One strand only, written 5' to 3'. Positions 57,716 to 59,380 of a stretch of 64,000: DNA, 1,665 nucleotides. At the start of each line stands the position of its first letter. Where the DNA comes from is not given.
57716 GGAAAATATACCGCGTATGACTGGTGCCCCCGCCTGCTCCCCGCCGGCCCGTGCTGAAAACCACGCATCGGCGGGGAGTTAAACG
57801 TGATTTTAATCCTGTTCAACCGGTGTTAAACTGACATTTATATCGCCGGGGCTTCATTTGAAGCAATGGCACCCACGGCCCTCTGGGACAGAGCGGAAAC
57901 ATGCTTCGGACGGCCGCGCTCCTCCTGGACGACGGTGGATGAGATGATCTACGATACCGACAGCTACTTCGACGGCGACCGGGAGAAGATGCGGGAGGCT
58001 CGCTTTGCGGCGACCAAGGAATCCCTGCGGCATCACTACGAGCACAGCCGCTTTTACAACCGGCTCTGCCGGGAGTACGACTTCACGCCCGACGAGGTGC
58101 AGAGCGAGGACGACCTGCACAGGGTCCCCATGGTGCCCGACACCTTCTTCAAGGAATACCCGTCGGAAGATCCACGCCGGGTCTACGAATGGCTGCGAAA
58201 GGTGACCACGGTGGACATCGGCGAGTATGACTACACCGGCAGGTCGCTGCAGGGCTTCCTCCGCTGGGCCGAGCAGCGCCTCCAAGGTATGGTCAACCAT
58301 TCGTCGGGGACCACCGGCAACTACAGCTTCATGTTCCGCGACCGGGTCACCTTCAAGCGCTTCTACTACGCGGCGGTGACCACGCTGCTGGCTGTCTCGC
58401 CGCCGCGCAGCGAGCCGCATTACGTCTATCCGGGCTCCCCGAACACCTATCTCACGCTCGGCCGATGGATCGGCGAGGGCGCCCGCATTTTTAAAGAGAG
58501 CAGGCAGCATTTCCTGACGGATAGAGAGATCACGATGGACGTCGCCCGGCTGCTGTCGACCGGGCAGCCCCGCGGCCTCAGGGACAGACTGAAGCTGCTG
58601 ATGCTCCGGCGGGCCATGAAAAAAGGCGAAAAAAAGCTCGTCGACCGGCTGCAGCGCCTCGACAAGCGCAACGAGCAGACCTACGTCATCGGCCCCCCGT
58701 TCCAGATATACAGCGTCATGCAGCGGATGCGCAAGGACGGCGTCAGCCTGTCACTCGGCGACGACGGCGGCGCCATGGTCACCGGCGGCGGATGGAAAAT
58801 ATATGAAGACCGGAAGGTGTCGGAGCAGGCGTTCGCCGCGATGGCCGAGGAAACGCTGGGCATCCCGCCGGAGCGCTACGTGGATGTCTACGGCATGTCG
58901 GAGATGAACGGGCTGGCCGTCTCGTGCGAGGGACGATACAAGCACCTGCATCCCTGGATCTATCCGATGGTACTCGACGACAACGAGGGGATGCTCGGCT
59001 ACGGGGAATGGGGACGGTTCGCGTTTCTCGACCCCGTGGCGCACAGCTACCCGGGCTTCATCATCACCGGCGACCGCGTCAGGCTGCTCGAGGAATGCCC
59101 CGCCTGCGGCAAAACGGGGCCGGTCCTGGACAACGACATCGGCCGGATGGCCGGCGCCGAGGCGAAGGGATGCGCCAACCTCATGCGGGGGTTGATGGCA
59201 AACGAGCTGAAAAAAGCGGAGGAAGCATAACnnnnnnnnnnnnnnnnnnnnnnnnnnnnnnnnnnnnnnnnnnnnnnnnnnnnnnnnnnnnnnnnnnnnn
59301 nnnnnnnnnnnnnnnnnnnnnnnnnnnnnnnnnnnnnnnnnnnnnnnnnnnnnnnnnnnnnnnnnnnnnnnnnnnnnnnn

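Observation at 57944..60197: Translationally coupled adenylate-forming enzyme + transglutaminase-like protein: candidate amide-bond ligation/modification module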

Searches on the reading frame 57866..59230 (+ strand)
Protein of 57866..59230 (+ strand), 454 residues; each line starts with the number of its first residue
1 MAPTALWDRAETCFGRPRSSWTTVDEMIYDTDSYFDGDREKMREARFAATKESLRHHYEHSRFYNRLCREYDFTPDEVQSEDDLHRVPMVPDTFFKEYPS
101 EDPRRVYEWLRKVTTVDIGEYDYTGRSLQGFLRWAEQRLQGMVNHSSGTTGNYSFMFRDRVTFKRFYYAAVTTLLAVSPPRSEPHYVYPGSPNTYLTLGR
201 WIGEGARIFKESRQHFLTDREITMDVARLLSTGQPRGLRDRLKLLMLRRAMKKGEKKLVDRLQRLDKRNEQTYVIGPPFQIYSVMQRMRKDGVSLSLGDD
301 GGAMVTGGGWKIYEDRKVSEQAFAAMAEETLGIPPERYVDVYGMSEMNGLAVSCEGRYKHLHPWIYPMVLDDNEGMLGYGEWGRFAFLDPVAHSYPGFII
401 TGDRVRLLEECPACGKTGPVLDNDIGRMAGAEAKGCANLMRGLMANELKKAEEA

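Call 3: search_protein_families(library=pfam, proteins=[window:57866-59230:+], max_evalue=0.01)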
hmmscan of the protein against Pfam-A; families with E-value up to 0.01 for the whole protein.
window:57866-59230:+ (454 aa): 1 family
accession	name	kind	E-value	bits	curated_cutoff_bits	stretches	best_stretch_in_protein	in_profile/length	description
PF04443.18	LuxE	-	1.6e-34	119.9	24.9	2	255-441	194-387/391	Acyl-protein synthetase, LuxE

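Call 4: search_protein_families(library=ncbifam, proteins=[window:57866-59230:+], max_evalue=0.01)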
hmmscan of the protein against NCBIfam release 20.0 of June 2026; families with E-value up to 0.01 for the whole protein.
window:57866-59230:+ (454 aa): 6 families
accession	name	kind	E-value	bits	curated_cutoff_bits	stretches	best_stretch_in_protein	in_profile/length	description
NF052244.1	LCFA_lig_LuxE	equivalog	8.6e-26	90.8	550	1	257-440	179-362/367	long-chain-fatty-acid--protein ligase LuxE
NF041878.1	paak_haloarch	equivalog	1.5e-09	36.9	700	2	38-100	9-72/427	phenylacetate--CoA ligase PaaK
NF045666.1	DVU1553_fam_AMP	equivalog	9.1e-08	31.5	300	1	38-96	19-75/331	DVU_1553 family AMP-dependent CoA ligase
NF053551.1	FlxY_rubin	equivalog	7.4e-06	24.9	520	1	40-92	7-59/424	flexirubin biosynthesis putative acyl-CoA ligase FlxY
TIGR02155.1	PA_CoA_ligase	equivalog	9.5e-06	24.4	646.3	0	41-94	7-60/422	phenylacetate--CoA ligase PaaK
TIGR03335.1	F390_ftsA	equivalog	0.00045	19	458.7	1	53-102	25-75/445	coenzyme F390 synthetase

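Call 8: find_homologous_proteins(query=window:57866-59230:+, max_evalue=0.00001)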
Query window:57866-59230:+ (454 aa): 563 proteins with E <= 0.00001 among 8000 candidates; the best 120 are listed.
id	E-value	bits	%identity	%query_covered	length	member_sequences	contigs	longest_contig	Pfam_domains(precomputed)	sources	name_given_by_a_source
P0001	0.0e+0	1069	100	100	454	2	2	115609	PF04443.18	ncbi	-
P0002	6.7e-273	923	85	100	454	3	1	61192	PF04443.18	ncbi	-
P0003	1.8e-270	915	85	99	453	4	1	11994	PF04443.18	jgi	-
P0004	2.1e-223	760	68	98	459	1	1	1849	PF04443.18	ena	-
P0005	4.2e-223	759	68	99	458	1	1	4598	PF04443.18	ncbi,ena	-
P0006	3.1e-218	743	66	99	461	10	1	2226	PF04443.18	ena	-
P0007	6.5e-215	732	65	99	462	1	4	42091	PF04443.18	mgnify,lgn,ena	mgnify:CR=1 FL=1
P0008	9.3e-214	728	64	99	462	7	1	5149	PF04443.18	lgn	-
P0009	3.5e-212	723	64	99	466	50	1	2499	PF04443.18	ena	-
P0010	1.6e-211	721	63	99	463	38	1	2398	PF04443.18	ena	-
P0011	7.8e-211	719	65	99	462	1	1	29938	PF04443.18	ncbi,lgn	-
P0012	9.9e-211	718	64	98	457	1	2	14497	PF04443.18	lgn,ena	-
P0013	1.6e-209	714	63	99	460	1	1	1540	PF04443.18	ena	-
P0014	1.7e-209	714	65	99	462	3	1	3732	PF04443.18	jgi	jgi:hypothetical protein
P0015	3.5e-209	713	64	99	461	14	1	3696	PF04443.18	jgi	jgi:phenylacetate-coenzyme A ligase PaaK-like adenylate-forming protein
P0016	5.5e-209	713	63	99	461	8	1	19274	PF04443.18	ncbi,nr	ncbi:MAG: hypothetical protein U9R21_02505 [Candidatus Thermoplasmatota archaeon]|nr:hypothetical pr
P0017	5.8e-209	713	65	99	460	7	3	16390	PF04443.18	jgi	jgi:phenylacetate-coenzyme A ligase PaaK-like adenylate-forming protein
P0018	8.4e-209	712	63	99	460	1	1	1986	PF04443.18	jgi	jgi:phenylacetate-coenzyme A ligase PaaK-like adenylate-forming protein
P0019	9.1e-209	712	64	99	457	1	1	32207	PF04443.18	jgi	jgi:hypothetical protein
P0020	1.2e-208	712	64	98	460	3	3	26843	PF04443.18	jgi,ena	-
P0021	1.5e-208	711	63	98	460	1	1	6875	PF04443.18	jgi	jgi:phenylacetate-coenzyme A ligase PaaK-like adenylate-forming protein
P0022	8.1e-208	709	64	99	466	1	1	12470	PF04443.18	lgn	-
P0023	9.3e-208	709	63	99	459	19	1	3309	PF04443.18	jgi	jgi:phenylacetate-coenzyme A ligase PaaK-like adenylate-forming protein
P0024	2.4e-207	707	62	99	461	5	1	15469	PF04443.18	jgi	jgi:phenylacetate-coenzyme A ligase PaaK-like adenylate-forming protein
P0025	2.8e-207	707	62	98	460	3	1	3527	PF04443.18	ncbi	-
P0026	4.9e-207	706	63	99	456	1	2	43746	PF04443.18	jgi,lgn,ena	-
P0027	7.4e-207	706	62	99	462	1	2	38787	PF04443.18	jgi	jgi:phenylacetate-coenzyme A ligase PaaK-like adenylate-forming protein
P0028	9.0e-207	705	62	98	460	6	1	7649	PF04443.18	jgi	jgi:phenylacetate-coenzyme A ligase PaaK-like adenylate-forming protein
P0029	1.1e-206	705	63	98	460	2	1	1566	PF04443.18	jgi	-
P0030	4.9e-206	703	63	99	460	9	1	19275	PF04443.18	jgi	-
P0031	2.6e-205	701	63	99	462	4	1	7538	PF04443.18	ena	-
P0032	3.1e-205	700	62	99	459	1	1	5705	PF04443.18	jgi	jgi:phenylacetate-coenzyme A ligase PaaK-like adenylate-forming protein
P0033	6.1e-205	699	62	98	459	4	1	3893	PF04443.18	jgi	jgi:phenylacetate-coenzyme A ligase PaaK-like adenylate-forming protein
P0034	7.9e-205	699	62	99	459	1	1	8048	PF04443.18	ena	-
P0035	1.8e-204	698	62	99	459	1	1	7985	PF04443.18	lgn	-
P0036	2.1e-204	698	62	99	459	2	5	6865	PF04443.18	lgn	-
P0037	2.9e-204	697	62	99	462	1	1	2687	PF04443.18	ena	-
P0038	4.2e-204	697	62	98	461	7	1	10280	PF04443.18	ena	-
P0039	2.5e-203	694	61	99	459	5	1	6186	PF04443.18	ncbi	-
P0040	3.0e-203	694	62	99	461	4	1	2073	PF04443.18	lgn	-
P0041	3.3e-203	694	63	98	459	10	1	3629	PF04443.18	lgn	-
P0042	7.5e-203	692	62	98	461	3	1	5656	PF04443.18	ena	-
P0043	1.4e-202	692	60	99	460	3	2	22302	PF04443.18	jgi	jgi:phenylacetate-coenzyme A ligase PaaK-like adenylate-forming protein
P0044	2.0e-202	691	61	99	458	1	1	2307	PF04443.18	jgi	jgi:phenylacetate-coenzyme A ligase PaaK-like adenylate-forming protein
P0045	6.8e-202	689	61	99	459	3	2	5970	PF04443.18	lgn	-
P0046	7.7e-202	689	62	100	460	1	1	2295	PF04443.18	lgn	-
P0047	2.2e-201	688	61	99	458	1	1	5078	PF04443.18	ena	-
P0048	5.5e-201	686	60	98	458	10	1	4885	PF04443.18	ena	-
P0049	6.0e-201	686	61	98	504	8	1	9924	PF04443.18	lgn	-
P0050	5.5e-200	683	60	99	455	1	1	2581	PF04443.18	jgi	jgi:hypothetical protein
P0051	1.1e-199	682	62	98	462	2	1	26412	PF04443.18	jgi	jgi:phenylacetate-coenzyme A ligase PaaK-like adenylate-forming protein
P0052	2.9e-199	681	63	98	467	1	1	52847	PF04443.18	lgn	-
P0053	1.7e-198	678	62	99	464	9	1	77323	PF04443.18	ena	-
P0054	6.7e-198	676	60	98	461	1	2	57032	PF04443.18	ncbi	-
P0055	2.0e-197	675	59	99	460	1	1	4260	PF04443.18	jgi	jgi:phenylacetate-coenzyme A ligase PaaK-like adenylate-forming protein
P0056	2.8e-197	674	62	95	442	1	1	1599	PF04443.18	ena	-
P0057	5.6e-197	673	60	99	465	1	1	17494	PF04443.18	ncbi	-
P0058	5.8e-196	670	59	100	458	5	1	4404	PF04443.18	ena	-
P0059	1.5e-194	665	59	100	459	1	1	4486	PF04443.18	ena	-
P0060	2.9e-184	631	59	96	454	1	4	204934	PF04443.18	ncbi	-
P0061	5.8e-184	630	55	98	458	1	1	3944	PF04443.18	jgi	jgi:phenylacetate-coenzyme A ligase PaaK-like adenylate-forming protein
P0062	3.9e-183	627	56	98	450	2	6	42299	PF04443.18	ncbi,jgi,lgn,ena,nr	ncbi:hypothetical protein B6U81_04885 [Thermoplasmatales archaeon ex4484_30]|nr:MAG: hypothetical pr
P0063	8.9e-183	626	57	99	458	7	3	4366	PF04443.18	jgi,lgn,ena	-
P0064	1.8e-181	622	58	98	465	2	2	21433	PF04443.18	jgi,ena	-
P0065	6.5e-181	620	55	98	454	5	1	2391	PF04443.18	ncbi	-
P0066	1.3e-180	619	57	98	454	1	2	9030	PF04443.18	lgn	-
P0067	6.2e-180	617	57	98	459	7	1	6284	PF04443.18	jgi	-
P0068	9.2e-180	616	56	98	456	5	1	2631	PF04443.18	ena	-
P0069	7.7e-177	607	53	98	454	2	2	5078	PF04443.18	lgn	-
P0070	9.3e-177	606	55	98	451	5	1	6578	PF04443.18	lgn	-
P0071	1.6e-176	606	66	80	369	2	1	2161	PF04443.18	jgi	-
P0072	1.7e-176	606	55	98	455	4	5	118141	PF04443.18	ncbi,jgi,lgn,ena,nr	ncbi:MAG TPA: hypothetical protein ENN54_01220 [Thermoplasmatales archaeon]|nr:hypothetical protein 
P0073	2.1e-176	605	56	98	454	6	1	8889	PF04443.18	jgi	-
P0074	1.8e-174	599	55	98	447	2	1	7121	PF04443.18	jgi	jgi:long-chain-fatty-acid---luciferin-component ligase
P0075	2.6e-174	598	55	98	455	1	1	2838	PF04443.18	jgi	jgi:long-chain-fatty-acid---luciferin-component ligase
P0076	2.3e-172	592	55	98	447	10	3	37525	PF04443.18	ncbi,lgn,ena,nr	ncbi:MAG: hypothetical protein FE043_00215 [Thermoplasmata archaeon]|nr:MAG: hypothetical protein FE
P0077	2.4e-171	589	54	98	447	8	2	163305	PF04443.18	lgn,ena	-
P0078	5.2e-171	588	54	98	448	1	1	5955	PF04443.18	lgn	-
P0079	5.4e-171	587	54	98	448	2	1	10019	PF04443.18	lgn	-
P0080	6.0e-171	587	55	98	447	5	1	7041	PF04443.18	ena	-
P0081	1.3e-170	586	53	98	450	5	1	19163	PF04443.18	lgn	-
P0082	1.9e-170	586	53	98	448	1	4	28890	PF04443.18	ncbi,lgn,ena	-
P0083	2.0e-170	586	54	99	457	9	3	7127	PF04443.18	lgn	-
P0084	4.0e-170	585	54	98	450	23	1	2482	PF04443.18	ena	-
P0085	1.4e-169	583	57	92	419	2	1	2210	PF04443.18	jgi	jgi:phenylacetate-coenzyme A ligase PaaK-like adenylate-forming protein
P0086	1.5e-168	579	53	98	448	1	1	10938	PF04443.18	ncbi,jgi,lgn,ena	-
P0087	3.7e-168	578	52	98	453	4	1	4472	PF04443.18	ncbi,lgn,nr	ncbi:MAG TPA: hypothetical protein ENI45_00010 [Thermoplasmatales archaeon]|nr:hypothetical protein 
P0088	2.2e-166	572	53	98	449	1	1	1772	PF04443.18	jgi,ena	-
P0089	4.2e-166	571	53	98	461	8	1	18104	PF04443.18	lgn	-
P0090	8.5e-166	570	52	98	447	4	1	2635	PF04443.18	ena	-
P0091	3.3e-165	568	53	98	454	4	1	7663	PF04443.18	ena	-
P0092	4.5e-165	568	52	98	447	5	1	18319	PF04443.18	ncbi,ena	-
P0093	9.9e-165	567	53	97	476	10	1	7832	PF04443.18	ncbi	-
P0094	1.3e-164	566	54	94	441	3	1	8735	PF04443.18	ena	-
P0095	3.9e-164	565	52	98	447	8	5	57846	PF04443.18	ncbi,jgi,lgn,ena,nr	ncbi:MAG: hypothetical protein DRN29_04230 [Thermoplasmata archaeon]|nr:MAG: hypothetical protein DR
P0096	2.3e-163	562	51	99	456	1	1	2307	PF04443.18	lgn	-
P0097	4.5e-162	558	51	99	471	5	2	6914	PF04443.18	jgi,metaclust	metaclust:\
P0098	5.0e-162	558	51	98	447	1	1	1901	PF04443.18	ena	-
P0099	2.3e-161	556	50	98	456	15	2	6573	PF04443.18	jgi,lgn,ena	-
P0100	4.4e-161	555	51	98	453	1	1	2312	PF04443.18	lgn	-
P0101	2.5e-160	552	51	98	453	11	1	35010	PF04443.18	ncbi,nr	ncbi:hypothetical protein AYK24_03485 [Thermoplasmatales archaeon SG8-52-4]|nr:MAG: hypothetical pro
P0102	1.8e-159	549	51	98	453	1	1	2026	PF04443.18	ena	-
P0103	4.3e-159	548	51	98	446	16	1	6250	PF04443.18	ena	-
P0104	5.8e-159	548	51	98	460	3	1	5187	PF04443.18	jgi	jgi:long-chain-fatty-acid---luciferin-component ligase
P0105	1.4e-158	547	50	99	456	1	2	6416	PF04443.18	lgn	-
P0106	2.2e-158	546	51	98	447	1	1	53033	PF04443.18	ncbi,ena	-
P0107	3.3e-158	545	61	79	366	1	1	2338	PF04443.18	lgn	-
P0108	7.9e-157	541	59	81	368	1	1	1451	PF04443.18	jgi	jgi:hypothetical protein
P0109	2.8e-156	539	50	98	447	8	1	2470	PF04443.18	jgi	-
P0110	6.1e-155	535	61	78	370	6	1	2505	PF04443.18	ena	-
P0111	8.4e-155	534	50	96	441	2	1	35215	PF04443.18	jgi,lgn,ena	-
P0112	4.9e-153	528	49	96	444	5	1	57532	PF04443.18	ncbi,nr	ncbi:MAG: hypothetical protein H5T45_01285 [Thermoplasmatales archaeon]|nr:hypothetical protein [The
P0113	5.0e-153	528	48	98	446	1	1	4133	PF04443.18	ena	-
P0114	3.3e-150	519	49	96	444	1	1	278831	PF04443.18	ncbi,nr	ncbi:MAG: hypothetical protein H5T44_01075 [Thermoplasmatales archaeon]|nr:hypothetical protein [The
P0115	8.0e-150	518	48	98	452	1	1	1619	PF04443.18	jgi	jgi:long-chain-fatty-acid---luciferin-component ligase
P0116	8.3e-149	514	48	98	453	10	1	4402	PF04443.18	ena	-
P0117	1.8e-148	513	70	65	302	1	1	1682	PF04443.18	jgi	jgi:hypothetical protein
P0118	6.9e-148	511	47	98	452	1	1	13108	PF04443.18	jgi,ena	-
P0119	1.4e-147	510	58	80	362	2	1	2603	PF04443.18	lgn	-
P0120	6.6e-147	508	47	98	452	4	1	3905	PF04443.18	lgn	-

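Call 10: find_encoding_contigs(protein=P0001, flank=10000, max_places=3)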
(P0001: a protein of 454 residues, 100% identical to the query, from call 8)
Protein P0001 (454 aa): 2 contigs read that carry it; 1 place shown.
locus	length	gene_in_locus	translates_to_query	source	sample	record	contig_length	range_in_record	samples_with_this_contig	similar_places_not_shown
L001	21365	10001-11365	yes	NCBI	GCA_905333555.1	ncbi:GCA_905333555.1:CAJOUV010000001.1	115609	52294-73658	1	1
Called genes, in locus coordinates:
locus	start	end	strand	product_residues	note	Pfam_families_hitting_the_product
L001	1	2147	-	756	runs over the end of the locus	-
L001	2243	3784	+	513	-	PF01921:tRNA-synt_1f, PF19269:Anticodon_2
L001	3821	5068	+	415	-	PF00368:HMG-CoA_red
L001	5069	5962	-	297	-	PF11345:DUF3147 (faint)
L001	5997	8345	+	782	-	PF05048:NosD, PF13229:Beta_helix, PF05048:NosD, PF13229:Beta_helix, PF05048:NosD, PF13229:Beta_helix, PF05048:NosD, PF13229:Beta_helix (weak)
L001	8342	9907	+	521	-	PF05048:NosD, PF13229:Beta_helix, PF05048:NosD, PF13229:Beta_helix, PF05048:NosD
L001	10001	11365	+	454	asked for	PF04443:LuxE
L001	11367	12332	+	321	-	PF01841:Transglut_core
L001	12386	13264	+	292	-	PF00892:EamA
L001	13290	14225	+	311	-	PF01073:3Beta_HSD, PF01370:Epimerase, PF02719:Polysacc_synt_2 (weak), PF04321:RmlD_sub_bind (weak), PF13460:NAD_binding_10, PF16363:GDP_Man_Dehyd, PF07993:NAD_binding_4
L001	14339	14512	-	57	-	PF03966:Trm112p (weak)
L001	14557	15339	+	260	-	PF01416:PseudoU_synth_1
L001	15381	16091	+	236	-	-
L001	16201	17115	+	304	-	PF01040:UbiA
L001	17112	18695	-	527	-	PF23613:ELP3_N, PF04055:Radical_SAM, PF16199:Radical_SAM_C, PF00583:Acetyltransf_1 (faint)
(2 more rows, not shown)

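Call 13: find_related_loci(query=A1, collection=genome_contigs, flank=8000)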
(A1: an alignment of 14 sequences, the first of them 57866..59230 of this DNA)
Query A1 (454 aa) in genome_contigs; peptide patterns used: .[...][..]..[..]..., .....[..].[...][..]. (x = any residue, [..] = any of these).
65 stretches matched a pattern; 56 encode a relative of the query (tblastn E <= 1e-3); 55 distinct loci.
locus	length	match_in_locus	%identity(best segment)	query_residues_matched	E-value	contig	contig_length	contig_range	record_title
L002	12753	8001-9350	85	4-453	0e+0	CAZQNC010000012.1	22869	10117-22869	MAG TPA_asm: uncultured Thermoplasmatales archaeon isolate SRP141376_co2_261 genome assembly, contig: NODE_4704_length_2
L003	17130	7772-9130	85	1-453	0e+0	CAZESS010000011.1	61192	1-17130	MAG TPA_asm: uncultured Thermoplasmatales archaeon isolate SRP141376_co2_183 genome assembly, contig: NODE_1253_length_6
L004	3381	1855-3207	64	4-453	0e+0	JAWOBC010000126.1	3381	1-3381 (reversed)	MAG: Thermoplasmatota archaeon isolate BLK2-2.bin.44 k191_753563, whole genome shotgun sequence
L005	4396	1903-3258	63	4-452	0e+0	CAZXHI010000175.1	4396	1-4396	MAG TPA_asm: uncultured Thermoplasmatales archaeon isolate SRP185410_co1_277 genome assembly, contig: k141_1436109, whol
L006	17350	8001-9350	64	4-452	0e+0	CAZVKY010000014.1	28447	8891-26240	MAG TPA_asm: uncultured Thermoplasmatales archaeon isolate SRP141376_co2_74 genome assembly, contig: NODE_3583_length_28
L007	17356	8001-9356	63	4-452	0e+0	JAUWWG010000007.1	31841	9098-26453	MAG: Thermoplasmatota archaeon isolate CSMAG_2652 CSMAG_2652_k127_3720539_length_31841_cov_13.3397, whole genome shotgun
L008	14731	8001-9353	65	4-453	0e+0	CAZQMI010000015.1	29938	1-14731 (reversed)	MAG TPA_asm: uncultured Thermoplasmatales archaeon isolate SRP332253_co2_224 genome assembly, contig: NODE_1364_length_2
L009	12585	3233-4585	64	4-453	0e+0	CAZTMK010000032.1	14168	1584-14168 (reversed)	MAG TPA_asm: uncultured Thermoplasmatales archaeon isolate SRP323688_co1_285 genome assembly, contig: NODE_6720_length_1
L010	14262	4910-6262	64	4-453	0e+0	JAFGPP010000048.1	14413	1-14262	MAG: Thermoplasmatota archaeon isolate Zod_Metabat.7 k87_2479486, whole genome shotgun sequence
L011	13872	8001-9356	63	4-452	0e+0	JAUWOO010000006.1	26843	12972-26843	MAG: Thermoplasmatota archaeon isolate CSMAG_2452 CSMAG_2452_k141_718339_length_26843_cov_10.9145, whole genome shotgun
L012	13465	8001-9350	62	4-452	0e+0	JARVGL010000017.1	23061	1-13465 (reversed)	MAG: Thermoplasmatota archaeon isolate M17C-73-05 NODE_17_length_23061_cov_3.732205, whole genome shotgun sequence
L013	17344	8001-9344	63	6-452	0e+0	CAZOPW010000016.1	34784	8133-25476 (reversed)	MAG TPA_asm: uncultured Thermoplasmatales archaeon isolate SRP332253_co1_247 genome assembly, contig: NODE_1647_length_3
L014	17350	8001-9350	60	4-452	0e+0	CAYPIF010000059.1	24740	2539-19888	MAG TPA_asm: uncultured Thermoplasmatales archaeon isolate SRP067234_co1_304 genome assembly, contig: k99_59886, whole g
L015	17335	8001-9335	60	9-452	0e+0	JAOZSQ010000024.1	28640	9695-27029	MAG: Thermoplasmatota archaeon isolate GMC6.metabat2.56_sub GMC6_912_length_28640_cov_17.976106, whole genome shotgun se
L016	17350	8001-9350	62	4-452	0e+0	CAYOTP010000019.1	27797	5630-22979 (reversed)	MAG TPA_asm: uncultured Thermoplasmatales archaeon isolate SRP332253_co1_29 genome assembly, contig: NODE_2504_length_27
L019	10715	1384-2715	59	6-449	0e+0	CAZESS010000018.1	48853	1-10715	MAG TPA_asm: uncultured Thermoplasmatales archaeon isolate SRP141376_co2_183 genome assembly, contig: NODE_1710_length_4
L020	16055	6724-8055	57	6-449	0e+0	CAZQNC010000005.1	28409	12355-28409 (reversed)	MAG TPA_asm: uncultured Thermoplasmatales archaeon isolate SRP141376_co2_261 genome assembly, contig: NODE_3589_length_2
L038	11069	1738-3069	51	6-449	2e-165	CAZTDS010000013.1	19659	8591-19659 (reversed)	MAG TPA_asm: uncultured Thermoplasmatales archaeon isolate binchicken_co355_288 genome assembly, contig: NODE_1334_lengt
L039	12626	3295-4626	51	6-449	2e-165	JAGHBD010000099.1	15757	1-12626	MAG: Thermoplasmata archaeon isolate AUK247 PB_MBMC_201_c_000000000094, whole genome shotgun sequence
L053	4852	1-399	62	317-449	2e-49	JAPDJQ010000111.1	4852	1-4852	MAG: Thermoplasmatota archaeon isolate S5B3_HD70 c_000000003514, whole genome shotgun sequence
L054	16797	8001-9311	39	17-451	6e-112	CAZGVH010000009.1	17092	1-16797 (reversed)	MAG TPA_asm: uncultured Dehalococcoidales bacterium isolate SRP192927_co3_170 genome assembly, contig: NODE_7461_length_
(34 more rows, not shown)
